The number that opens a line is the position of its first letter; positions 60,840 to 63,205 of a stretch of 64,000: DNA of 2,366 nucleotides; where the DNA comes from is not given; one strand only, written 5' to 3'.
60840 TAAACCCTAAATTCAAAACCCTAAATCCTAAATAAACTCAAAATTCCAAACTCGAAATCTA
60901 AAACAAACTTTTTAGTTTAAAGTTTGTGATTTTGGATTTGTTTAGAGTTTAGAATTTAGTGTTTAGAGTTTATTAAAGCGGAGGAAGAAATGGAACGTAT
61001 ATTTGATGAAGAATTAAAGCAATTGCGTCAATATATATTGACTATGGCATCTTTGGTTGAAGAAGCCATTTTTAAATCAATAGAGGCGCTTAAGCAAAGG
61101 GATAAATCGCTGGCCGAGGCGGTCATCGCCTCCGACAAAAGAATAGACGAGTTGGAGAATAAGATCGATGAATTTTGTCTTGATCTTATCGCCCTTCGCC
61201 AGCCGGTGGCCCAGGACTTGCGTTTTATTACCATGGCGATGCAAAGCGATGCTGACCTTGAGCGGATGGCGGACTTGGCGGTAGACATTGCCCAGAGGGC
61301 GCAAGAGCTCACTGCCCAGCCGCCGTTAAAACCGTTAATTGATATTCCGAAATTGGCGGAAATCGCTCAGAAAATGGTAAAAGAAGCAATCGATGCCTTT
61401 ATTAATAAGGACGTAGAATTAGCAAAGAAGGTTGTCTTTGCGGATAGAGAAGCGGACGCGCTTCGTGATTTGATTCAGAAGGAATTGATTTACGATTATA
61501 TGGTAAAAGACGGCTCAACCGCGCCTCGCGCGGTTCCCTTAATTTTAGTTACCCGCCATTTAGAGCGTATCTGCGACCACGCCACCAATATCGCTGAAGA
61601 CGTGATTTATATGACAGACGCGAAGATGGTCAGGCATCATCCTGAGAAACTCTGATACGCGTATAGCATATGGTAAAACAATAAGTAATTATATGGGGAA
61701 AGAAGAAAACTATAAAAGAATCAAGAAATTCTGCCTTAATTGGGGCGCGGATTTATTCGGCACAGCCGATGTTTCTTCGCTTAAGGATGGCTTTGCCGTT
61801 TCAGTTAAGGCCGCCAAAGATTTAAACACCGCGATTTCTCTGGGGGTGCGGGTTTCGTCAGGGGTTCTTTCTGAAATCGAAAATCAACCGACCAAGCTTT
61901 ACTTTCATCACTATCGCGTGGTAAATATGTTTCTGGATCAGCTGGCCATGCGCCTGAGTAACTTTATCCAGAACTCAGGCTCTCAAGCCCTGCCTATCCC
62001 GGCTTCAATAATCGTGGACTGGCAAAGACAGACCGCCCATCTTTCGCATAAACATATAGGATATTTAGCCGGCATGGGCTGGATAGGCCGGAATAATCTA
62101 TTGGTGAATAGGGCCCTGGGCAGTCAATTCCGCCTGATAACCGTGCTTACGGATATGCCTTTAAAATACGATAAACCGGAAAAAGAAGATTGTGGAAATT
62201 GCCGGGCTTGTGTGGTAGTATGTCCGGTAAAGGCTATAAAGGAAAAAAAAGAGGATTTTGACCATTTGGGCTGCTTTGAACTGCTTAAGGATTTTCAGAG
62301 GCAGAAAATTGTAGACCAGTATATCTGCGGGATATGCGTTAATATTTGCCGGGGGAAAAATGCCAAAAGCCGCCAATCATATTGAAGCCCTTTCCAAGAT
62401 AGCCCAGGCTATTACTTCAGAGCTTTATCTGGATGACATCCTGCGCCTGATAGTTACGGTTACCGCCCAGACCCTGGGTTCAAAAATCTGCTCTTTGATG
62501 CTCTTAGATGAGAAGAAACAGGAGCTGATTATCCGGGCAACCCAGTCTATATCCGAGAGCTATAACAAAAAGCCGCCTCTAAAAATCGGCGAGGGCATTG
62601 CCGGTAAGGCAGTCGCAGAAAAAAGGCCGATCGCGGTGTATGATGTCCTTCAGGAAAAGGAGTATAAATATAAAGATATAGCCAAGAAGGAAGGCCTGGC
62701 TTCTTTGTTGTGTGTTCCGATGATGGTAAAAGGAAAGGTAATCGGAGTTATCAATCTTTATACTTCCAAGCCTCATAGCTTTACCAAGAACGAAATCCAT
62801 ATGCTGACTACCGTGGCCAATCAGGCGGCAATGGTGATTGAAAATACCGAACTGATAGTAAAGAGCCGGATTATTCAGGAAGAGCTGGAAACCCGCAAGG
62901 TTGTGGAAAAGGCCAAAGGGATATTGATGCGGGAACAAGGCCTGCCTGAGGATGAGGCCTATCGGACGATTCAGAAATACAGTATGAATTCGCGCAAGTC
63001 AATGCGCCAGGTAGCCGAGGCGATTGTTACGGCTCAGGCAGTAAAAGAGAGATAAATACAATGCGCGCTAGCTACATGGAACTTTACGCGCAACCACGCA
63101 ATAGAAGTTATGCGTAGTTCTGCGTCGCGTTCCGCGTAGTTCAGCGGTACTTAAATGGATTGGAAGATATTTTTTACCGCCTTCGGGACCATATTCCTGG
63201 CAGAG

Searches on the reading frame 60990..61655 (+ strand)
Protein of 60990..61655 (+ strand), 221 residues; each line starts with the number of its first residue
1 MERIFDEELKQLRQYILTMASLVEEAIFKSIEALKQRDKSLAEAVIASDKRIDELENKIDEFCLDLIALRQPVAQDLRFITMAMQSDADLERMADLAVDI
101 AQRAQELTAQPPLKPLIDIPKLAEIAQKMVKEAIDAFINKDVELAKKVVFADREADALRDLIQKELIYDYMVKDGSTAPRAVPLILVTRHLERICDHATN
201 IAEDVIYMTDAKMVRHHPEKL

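Call 14: search_protein_families(library=ncbifam, proteins=[window:60990-61655:+])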
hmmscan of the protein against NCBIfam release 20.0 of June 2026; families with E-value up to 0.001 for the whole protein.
window:60990-61655:+ (221 aa): 2 families
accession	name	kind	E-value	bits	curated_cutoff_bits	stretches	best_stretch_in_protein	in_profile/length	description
TIGR02135.1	phoU_full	equivalog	7.9e-62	208.6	130.25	1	4-212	2-210/212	phosphate signaling complex protein PhoU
NF008332.0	PRK11115.1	equivalog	5.6e-44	150.4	342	1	5-217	14-225/239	phosphate signaling complex protein PhoU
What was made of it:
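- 60990..61655 (+): phoU2. NCBIfam TIGR02135, 208 bits (call 14).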

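Call 59: find_encoding_contigs(protein=window:60990-61655:+, flank=1500, max_places=10)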
Protein window:60990-61655:+ (221 aa): 6 contigs read that carry it; 6 places shown.
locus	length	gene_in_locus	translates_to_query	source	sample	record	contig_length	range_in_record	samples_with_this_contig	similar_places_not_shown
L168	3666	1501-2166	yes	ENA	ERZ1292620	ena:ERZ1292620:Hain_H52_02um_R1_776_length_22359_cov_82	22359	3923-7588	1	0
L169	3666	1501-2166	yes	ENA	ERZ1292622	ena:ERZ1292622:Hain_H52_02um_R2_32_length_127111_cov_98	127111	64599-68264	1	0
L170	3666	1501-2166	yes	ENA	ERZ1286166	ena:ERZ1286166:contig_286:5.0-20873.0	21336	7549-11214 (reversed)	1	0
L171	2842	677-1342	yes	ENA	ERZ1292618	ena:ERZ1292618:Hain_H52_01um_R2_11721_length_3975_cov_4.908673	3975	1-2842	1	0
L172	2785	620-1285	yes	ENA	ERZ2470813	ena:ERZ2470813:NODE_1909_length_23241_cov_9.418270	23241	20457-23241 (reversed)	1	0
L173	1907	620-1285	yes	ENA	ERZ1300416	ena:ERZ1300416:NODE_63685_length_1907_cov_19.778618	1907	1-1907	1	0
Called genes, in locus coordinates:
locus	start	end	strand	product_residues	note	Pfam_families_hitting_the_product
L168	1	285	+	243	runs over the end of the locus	PF12686:DUF3800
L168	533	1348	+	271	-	PF02463:SMC_N (faint), PF13175:AAA_15 (faint), PF00005:ABC_tran, PF13304:AAA_21 (faint)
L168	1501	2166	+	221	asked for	PF01895:PhoU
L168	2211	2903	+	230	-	PF13484:Fer4_16 (weak)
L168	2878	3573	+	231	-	PF13185:GAF_2, PF01590:GAF, PF13492:GAF_3, PF03861:ANTAR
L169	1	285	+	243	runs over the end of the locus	PF12686:DUF3800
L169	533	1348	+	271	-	PF02463:SMC_N (faint), PF13175:AAA_15 (faint), PF00005:ABC_tran, PF13304:AAA_21 (faint)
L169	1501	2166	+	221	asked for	PF01895:PhoU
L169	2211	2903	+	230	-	PF13484:Fer4_16 (weak)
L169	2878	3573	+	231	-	PF13185:GAF_2, PF01590:GAF, PF13492:GAF_3, PF03861:ANTAR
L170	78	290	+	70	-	-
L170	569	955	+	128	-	PF00005:ABC_tran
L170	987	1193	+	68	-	PF00005:ABC_tran (weak)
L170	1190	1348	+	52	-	-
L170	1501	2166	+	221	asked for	PF01895:PhoU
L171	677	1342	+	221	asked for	PF01895:PhoU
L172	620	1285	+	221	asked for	PF01895:PhoU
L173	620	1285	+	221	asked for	PF01895:PhoU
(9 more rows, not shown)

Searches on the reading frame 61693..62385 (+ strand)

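Call 14: search_protein_families(library=ncbifam, proteins=[window:61693-62385:+])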
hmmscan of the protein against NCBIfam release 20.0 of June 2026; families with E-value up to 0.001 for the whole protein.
window:61693-62385:+ (230 aa): 3 families
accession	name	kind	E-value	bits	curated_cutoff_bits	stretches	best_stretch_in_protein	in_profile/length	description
TIGR00276.1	TIGR00276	equivalog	1.4e-21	76.9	200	1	101-186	119-200/337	tRNA epoxyqueuosine(34) reductase QueG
TIGR02486.1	RDH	subfamily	2.1e-14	54.1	160.35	1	83-204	125-248/314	reductive dehalogenase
NF004536.0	PRK05888.1-1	equivalog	0.00079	18.8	212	0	158-220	51-110/180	NADH-quinone oxidoreductase subunit NuoI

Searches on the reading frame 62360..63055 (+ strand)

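Call 14: search_protein_families(library=ncbifam, proteins=[window:62360-63055:+])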
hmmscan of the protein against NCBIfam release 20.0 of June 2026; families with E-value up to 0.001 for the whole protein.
window:62360-63055:+ (231 aa): 7 families
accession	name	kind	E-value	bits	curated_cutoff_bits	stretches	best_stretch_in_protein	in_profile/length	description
NF008283.0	PRK11061.1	equivalog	2.5e-18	65.7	583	1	11-192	5-184/748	phosphoenolpyruvate--protein phosphotransferase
TIGR01817.1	nifA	equivalog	3.1e-15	55.9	528.85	1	7-223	3-213/534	nif-specific transcriptional activator NifA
NF041673.1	transregRamA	equivalog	2.1e-07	30.3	500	1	74-183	58-164/280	acetate metabolism transcriptional regulator RamA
NF047786.1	his_kin_MadS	equivalog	4.5e-06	26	500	1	90-195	103-211/434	MadS family sensor histidine kinase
NF038230.1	Regu_Geo_Pelo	equivalog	2.3e-05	22.5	1200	1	23-183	18-181/935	GPMC system transcriptional regulator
NF011958.0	PRK15429.1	equivalog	8.4e-05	21.4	830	1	10-165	189-349/692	formate hydrogenlyase transcriptional activator FlhA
NF038250.1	nitrate_NreA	equivalog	0.00098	18.9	175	0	72-134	52-117/142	nitrate respiration regulation accessory nitrate sensor NreA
